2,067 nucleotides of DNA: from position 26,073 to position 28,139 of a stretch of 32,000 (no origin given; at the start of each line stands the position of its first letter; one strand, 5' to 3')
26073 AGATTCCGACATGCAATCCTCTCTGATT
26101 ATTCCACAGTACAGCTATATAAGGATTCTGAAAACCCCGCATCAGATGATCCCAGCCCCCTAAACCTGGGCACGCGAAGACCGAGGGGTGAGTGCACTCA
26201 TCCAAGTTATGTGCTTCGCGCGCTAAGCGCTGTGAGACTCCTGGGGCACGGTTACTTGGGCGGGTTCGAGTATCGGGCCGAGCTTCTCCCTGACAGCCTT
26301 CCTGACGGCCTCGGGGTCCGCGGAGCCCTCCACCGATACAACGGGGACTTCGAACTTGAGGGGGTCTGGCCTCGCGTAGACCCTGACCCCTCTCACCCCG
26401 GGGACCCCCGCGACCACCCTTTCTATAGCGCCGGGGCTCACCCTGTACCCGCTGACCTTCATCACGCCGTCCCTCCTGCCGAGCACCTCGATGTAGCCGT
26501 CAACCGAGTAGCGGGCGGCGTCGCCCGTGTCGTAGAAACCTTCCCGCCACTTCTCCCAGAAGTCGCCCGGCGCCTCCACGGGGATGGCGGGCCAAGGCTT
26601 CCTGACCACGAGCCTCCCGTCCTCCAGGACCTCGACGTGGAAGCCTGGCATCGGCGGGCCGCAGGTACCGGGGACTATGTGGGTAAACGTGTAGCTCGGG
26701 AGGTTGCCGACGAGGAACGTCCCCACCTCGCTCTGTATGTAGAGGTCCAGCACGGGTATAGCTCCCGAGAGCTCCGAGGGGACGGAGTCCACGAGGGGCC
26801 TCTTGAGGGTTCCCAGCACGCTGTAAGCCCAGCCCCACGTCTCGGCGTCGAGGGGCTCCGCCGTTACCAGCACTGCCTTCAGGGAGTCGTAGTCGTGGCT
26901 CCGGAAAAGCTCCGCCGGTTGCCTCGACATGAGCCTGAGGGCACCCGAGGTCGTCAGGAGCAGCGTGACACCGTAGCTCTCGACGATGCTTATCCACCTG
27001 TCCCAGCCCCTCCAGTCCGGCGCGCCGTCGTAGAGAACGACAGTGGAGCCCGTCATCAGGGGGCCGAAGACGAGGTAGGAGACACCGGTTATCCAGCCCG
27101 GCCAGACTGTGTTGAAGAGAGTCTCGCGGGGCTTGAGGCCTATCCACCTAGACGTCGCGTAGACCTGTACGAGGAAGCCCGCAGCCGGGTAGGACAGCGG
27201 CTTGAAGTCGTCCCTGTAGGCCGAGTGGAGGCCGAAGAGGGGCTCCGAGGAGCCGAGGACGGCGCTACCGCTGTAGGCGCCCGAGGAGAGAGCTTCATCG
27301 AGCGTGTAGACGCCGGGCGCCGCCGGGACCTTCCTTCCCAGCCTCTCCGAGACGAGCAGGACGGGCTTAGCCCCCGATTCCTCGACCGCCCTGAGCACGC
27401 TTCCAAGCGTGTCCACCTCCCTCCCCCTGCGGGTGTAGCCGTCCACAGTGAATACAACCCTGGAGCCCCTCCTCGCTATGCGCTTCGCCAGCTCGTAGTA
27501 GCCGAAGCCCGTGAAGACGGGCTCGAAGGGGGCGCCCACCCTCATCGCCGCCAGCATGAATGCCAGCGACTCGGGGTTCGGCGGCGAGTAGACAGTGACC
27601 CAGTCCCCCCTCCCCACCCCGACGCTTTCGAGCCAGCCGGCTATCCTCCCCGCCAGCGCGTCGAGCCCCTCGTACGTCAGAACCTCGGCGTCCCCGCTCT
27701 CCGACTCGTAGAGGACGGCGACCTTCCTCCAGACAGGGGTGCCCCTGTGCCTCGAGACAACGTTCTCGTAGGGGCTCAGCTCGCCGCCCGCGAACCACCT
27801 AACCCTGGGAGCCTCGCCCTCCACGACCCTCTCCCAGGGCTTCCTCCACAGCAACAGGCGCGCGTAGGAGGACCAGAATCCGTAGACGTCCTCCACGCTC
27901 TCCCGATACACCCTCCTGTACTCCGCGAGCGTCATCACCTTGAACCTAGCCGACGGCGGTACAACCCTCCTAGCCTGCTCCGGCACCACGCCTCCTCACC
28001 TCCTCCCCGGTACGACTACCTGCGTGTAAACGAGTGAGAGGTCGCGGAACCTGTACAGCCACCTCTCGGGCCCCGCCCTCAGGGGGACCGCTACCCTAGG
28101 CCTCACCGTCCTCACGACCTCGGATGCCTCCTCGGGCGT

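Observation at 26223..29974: hypC-hypE are followed in the same tight unit by a histidine-free MBL-like gene and a motif-degenerate acetyl-CoA-synthetase-like gene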

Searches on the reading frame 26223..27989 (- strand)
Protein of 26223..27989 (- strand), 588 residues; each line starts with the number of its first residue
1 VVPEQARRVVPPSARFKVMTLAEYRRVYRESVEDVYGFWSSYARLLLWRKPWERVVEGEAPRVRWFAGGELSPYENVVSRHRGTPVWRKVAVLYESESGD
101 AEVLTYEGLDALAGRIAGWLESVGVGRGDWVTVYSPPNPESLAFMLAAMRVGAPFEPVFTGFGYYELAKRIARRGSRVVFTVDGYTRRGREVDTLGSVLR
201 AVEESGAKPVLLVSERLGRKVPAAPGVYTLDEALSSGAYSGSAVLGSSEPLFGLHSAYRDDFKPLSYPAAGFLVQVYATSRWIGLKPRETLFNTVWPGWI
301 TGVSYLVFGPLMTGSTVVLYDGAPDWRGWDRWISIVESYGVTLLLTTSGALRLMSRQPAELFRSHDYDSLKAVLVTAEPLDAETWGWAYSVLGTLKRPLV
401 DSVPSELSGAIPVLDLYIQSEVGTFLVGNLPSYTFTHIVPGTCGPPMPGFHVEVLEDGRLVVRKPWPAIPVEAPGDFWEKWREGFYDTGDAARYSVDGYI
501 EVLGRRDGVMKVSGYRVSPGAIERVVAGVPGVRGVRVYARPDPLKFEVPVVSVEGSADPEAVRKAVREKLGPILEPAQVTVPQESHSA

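Call 4: search_protein_families(library=pfam, proteins=[window:26223-27989:-], max_evalue=0.01)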
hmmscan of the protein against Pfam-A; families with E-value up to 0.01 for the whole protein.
window:26223-27989:- (588 aa): 3 families
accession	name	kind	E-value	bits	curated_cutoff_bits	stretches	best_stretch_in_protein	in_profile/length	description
PF00501.34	AMP-binding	-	1e-34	120.4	29.9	2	88-196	10-108/384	AMP-binding enzyme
PF16177.11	ACAS_N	-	2.8e-15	56.3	27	1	24-76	1-54/55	Acetyl-coenzyme A synthetase N-terminus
PF13193.12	AMP-binding_C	-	2.2e-07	32.2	24.5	1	522-580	2-64/76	AMP-binding enzyme C-terminal domain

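Call 5: search_protein_families(library=ncbifam, proteins=[window:26223-27989:-], max_evalue=0.01)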
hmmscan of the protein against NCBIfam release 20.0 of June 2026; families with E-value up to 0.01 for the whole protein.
window:26223-27989:- (588 aa): 89 families (the best 25 are shown)
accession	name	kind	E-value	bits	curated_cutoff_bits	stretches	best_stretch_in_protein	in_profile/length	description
NF001208.0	PRK00174.1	subfamily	2.5e-97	326.7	657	1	16-581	18-599/649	acetate--CoA ligase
TIGR02188.1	Ac_CoA_lig_AcsA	equivalog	1.4e-95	320.8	724.95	1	20-582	3-585/629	acetate--CoA ligase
NF007815.0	PRK10524.1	equivalog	1.3e-68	232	955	1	23-579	3-580/629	propionate--CoA ligase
TIGR02316.1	propion_prpE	equivalog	5.8e-64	216.8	827.4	1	23-554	2-542/628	propionate--CoA ligase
NF003313.0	PRK04319.1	equivalog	4.9e-50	170.3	729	1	74-549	46-501/574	acetate--CoA ligase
NF002937.0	PRK03584.1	subfamily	7.3e-42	143.4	639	1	18-533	32-549/657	acetoacetate--CoA ligase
TIGR01217.1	ac_ac_CoA_syn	equivalog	3.6e-39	134.5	520.9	1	19-533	32-548/652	acetoacetate--CoA ligase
NF004822.0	PRK06178.1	equivalog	3.6e-25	88.6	782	2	478-561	440-523/571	acyl-CoA synthetase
NF047394.1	AcylCoAsynMbcS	equivalog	9.2e-24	83.9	850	1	88-547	26-458/525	acyl-CoA synthetase MbcS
TIGR01733.1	AA-adenyl-dom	subfamily_domain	1.4e-23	83.3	317.4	2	477-535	349-407/409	amino acid adenylation domain-containing protein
NF004837.0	PRK06187.1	subfamily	1.7e-21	76.1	476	2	310-571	234-491/531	long-chain-fatty-acid--CoA ligase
TIGR03098.1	ligase_PEP_1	hypoth_equivalog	9.9e-20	70.5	592.35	2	488-582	400-498/517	acyl-CoA ligase (AMP-forming), exosortase A system-associated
NF004511.1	PRK05852.1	equivalog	5.7e-18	64.8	650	2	479-581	377-483/505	FadD7 family fatty acid--CoA ligase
NF053567.1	HBDA_AROS1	equivalog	1.5e-17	63.2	1000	2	480-568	390-481/523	3-hydroxybenzoate--CoA ligase HbdA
NF004814.0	PRK06164.1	equivalog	1.7e-17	63.2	677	2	100-205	32-132/540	acyl-CoA synthetase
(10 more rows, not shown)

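Call 8: find_homologous_proteins(query=window:26223-27989:-, max_evalue=1e-60)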
Query window:26223-27989:- (588 aa): 79 proteins with E <= 1e-60 among 8000 candidates.
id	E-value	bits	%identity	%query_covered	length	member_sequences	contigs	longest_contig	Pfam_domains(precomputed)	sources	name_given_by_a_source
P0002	0.0e+0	1330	100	100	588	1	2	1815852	PF16177.12,PF00501.35,PF13193.13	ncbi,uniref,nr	ncbi:AMP-binding protein [Thermofilum pendens]|uniref:AMP-dependent synthetase and ligase n=1 Tax=Th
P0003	8.6e-258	875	62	98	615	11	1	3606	PF16177.12,PF00501.35,PF13193.13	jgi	jgi:acetyl-CoA synthetase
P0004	1.5e-257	874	61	99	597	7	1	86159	PF16177.12,PF00501.35,PF13193.13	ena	-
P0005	2.9e-256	870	61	99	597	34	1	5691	PF16177.12,PF00501.35,PF13193.13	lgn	-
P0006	5.1e-253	859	62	97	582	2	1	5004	PF16177.12,PF00501.35,PF13193.13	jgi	jgi:acetyl-CoA synthetase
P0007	3.0e-205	701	54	97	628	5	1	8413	PF16177.12,PF00501.35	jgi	-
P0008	8.2e-205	700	54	97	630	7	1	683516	PF16177.12,PF00501.35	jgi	-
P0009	1.4e-203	696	58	97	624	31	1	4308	PF16177.12,PF00501.35,PF13193.13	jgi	jgi:acetyl-CoA synthetase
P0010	1.1e-202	693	54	97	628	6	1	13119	PF16177.12,PF00501.35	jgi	-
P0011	2.9e-201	688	52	97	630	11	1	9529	PF16177.12,PF00501.35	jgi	jgi:acetyl-CoA synthetase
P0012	1.9e-200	685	54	97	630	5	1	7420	PF16177.12,PF00501.35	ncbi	ncbi:MAG: AMP-binding protein [Desulfurococcaceae archaeon]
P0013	8.7e-200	683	56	97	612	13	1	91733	PF16177.12,PF00501.35,PF13193.13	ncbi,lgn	ncbi:MAG: AMP-binding protein [Thermofilum sp.]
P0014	1.8e-199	682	56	98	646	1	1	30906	PF16177.12,PF00501.35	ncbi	ncbi:MAG: AMP-binding protein [Desulfurococcaceae archaeon]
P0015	2.8e-198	678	53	97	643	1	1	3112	PF16177.12,PF00501.35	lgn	-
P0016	4.2e-198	678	52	98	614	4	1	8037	PF16177.12,PF00501.35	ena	-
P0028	8.7e-193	660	53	97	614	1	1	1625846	PF16177.12,PF00501.35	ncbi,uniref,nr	ncbi:AMP-binding protein [Infirmifilum lucidum]|uniref:AMP-binding protein n=1 Tax=Infirmifilum luci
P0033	5.3e-190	651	50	97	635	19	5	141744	PF16177.12,PF00501.35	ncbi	ncbi:MAG: AMP-binding protein [Acidilobaceae archaeon]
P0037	1.3e-188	646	51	98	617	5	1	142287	PF16177.12,PF00501.35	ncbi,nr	ncbi:MAG: AMP-binding protein [Desulfurococcus sp.]|nr:AMP-binding protein [Desulfurococcus sp.]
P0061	7.9e-176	604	48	98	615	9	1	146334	PF16177.12,PF00501.35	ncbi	ncbi:MAG: AMP-binding protein [Sulfolobales archaeon]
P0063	1.1e-174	600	50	97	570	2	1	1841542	PF16177.12,PF00501.35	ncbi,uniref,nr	ncbi:AMP-binding protein [Thermoproteus tenax]|uniref:AcsA acetyl-CoA synthetase n=1 Tax=Thermoprote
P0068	1.3e-171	590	47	98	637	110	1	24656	PF16177.12,PF00501.35,PF13193.13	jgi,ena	-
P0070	3.6e-167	575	50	97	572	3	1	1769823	PF16177.12,PF00501.35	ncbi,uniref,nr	ncbi:AMP-binding protein [Pyrobaculum neutrophilum]|uniref:AMP-dependent synthetase and ligase n=1 T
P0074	3.0e-159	549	43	97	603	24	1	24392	PF16177.12,PF00501.35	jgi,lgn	jgi:acetyl-CoA synthetase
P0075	2.6e-158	546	46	99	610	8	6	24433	PF16177.12,PF00501.35,PF13193.13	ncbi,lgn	ncbi:MAG: AMP-binding protein [Pyrobaculum sp.]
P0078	5.8e-140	486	47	74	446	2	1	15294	PF16177.12,PF00501.35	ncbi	ncbi:MAG: AMP-binding protein, partial [Candidatus Methanomethylicia archaeon]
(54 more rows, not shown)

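Call 10: find_related_loci(query=window:26223-27989:-, collection=genome_contigs, flank=10000)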
Query window:26223-27989:- (588 aa) in genome_contigs; peptide patterns used: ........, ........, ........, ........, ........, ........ (x = any residue, [..] = any of these).
48 stretches matched a pattern; 8 encode a relative of the query (tblastn E <= 1e-3); 8 distinct loci.
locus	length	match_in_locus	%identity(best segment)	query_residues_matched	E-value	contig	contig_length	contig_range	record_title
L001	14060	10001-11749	56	6-579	0e+0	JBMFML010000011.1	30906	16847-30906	MAG: Desulfurococcaceae archaeon isolate KM4337-20 NODE_11_length_30906_cov_3.420221, whole genome shotgun sequence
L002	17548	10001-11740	50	8-579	0e+0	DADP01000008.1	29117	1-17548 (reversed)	MAG TPA_asm: Desulfurococcaceae archaeon UBA285 UBA285_contig_107624, whole genome shotgun sequence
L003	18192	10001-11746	49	6-579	0e+0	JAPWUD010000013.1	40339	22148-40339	MAG: Desulfurococcaceae archaeon isolate RSNS19 scaffold_147_c1, whole genome shotgun sequence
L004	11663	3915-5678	46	9-588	3e-170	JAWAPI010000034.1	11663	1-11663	MAG: Desulfurococcaceae archaeon isolate SZTDM-1c_201709_bins_76 SZTDM-1c_201709_bins_76_scaffold_34, whole genome shotg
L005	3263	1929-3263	56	5-448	2e-166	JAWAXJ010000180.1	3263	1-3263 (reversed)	MAG: Desulfurococcaceae archaeon isolate ZZQ_201803_bins_11 ZZQ_201803_bins_11_scaffold_180, whole genome shotgun sequen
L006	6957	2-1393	51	128-583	5e-148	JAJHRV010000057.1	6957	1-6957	MAG: Thermosphaera sp. isolate Bin P8 scaffold_884_c1, whole genome shotgun sequence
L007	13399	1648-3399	53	5-579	0e+0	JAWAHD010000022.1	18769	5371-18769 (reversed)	MAG: Desulfurococcaceae archaeon isolate SRBZ-1_201803_bins_26 SRBZ-1_201803_bins_26_scaffold_22, whole genome shotgun s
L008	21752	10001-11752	54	5-579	0e+0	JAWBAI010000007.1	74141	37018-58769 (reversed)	MAG: Desulfurococcaceae archaeon isolate ZZQ_201901_bins_23 ZZQ_201901_bins_23_scaffold_7, whole genome shotgun sequence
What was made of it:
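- Tried and rejected: The genome_contigs scan with the single ACSL protein returned only 8 close loci (call 10).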

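Call 12: find_encoding_contigs(protein=P0063, flank=10000, max_places=2)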
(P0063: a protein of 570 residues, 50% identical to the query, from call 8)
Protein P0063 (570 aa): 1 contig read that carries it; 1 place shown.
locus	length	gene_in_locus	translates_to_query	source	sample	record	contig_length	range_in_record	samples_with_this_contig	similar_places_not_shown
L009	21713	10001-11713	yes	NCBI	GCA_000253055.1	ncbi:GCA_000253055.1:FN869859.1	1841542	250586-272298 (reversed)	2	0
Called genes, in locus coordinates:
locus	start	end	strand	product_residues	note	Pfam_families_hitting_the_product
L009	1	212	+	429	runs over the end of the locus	PF01964:ThiC_Rad_SAM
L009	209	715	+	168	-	PF27217:AF_0155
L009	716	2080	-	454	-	PF00083:Sugar_tr, PF07690:MFS_1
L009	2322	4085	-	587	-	-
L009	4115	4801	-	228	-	-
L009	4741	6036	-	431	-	PF01882:DUF58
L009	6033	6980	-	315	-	PF20030:bpMoxR, PF07726:AAA_3, PF07728:AAA_5, PF17863:AAA_lid_2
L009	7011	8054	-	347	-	PF27715:UCP019236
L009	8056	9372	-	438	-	PF13559:DUF4129 (weak)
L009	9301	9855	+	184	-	PF06195:DUF996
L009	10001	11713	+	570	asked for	PF16177:ACAS_N (weak), PF00501:AMP-binding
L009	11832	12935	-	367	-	PF07690:MFS_1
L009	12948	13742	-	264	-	PF13462:Thioredoxin_4 (weak)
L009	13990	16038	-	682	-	PF14551:MCM_N, PF17207:MCM_OB, PF09723:Zn_ribbon_8 (weak), PF00493:MCM, PF07726:AAA_3 (weak), PF07728:AAA_5 (weak), PF01078:Mg_chelatase (weak), PF17855:MCM_lid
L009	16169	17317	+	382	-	PF07690:MFS_1, PF12832:MFS_1_like (faint)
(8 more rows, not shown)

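Call 13: find_encoding_contigs(protein=P0070, flank=10000, max_places=2)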
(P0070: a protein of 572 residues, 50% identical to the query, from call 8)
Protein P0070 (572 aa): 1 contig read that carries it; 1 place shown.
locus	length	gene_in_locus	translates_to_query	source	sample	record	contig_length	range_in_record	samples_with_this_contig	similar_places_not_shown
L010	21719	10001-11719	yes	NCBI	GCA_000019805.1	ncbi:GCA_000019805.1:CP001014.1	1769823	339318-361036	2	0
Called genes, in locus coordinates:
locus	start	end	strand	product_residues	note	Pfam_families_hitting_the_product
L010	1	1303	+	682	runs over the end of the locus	PF01497:Peripla_BP_2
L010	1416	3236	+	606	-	PF13597:NRDD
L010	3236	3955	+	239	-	PF13353:Fer4_12, PF04055:Radical_SAM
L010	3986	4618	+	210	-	-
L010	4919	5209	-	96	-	PF07690:MFS_1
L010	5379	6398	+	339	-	PF01637:ATPase_2, PF13191:AAA_16, PF13401:AAA_22 (weak)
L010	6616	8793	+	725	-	PF05317:Thermopsin, PF06157:DUF973 (weak)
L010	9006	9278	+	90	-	-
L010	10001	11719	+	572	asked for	PF16177:ACAS_N (weak), PF00501:AMP-binding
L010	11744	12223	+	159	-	-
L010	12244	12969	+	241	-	PF13938:DUF4213, PF04016:DUF364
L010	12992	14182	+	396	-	PF01497:Peripla_BP_2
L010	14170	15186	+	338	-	PF01032:FecCD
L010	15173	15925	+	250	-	PF02463:SMC_N (faint), PF00005:ABC_tran, PF13555:AAA_29 (weak), PF13304:AAA_21 (faint)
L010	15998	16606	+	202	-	PF01891:CbiM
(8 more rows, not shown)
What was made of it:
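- T. tenax and P. neutrophilum have ACSL outside hyp operons (calls 12, 13).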

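Call 14: find_encoding_contigs(protein=P0061, flank=10000, max_places=2)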
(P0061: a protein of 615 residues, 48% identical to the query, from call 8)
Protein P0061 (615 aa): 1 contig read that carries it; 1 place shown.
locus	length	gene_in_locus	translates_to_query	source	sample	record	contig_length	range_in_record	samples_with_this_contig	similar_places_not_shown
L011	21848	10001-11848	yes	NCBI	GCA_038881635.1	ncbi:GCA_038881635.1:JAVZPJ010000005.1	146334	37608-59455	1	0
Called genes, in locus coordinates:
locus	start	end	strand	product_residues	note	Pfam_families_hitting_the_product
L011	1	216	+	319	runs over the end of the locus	PF00005:ABC_tran, PF08352:oligo_HPY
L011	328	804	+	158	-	PF08534:Redoxin, PF00578:AhpC-TSA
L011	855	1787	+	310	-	PF01040:UbiA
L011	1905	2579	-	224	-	PF03070:TENA_THI-4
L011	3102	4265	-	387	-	PF07690:MFS_1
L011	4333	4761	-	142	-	-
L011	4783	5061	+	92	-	-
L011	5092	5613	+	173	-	PF02579:Nitro_FeMo-Co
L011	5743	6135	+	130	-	PF01155:HypA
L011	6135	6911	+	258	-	PF01656:CbiA, PF09140:MipZ (weak), PF10609:ParA, PF13614:AAA_31 (faint)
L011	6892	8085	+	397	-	PF01924:HypD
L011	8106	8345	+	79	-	PF01455:HupF_HypC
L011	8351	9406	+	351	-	PF00586:AIRS, PF02769:AIRS_C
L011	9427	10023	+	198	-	PF13483:Lactamase_B_3, PF12706:Lactamase_B_2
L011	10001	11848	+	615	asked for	PF16177:ACAS_N, PF00501:AMP-binding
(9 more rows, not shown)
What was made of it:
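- Closest known: HypF. Different: The fold is unrelated: acylphosphatase, Zn finger, YrdC and Kae1-like domains (calls 13, 14).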
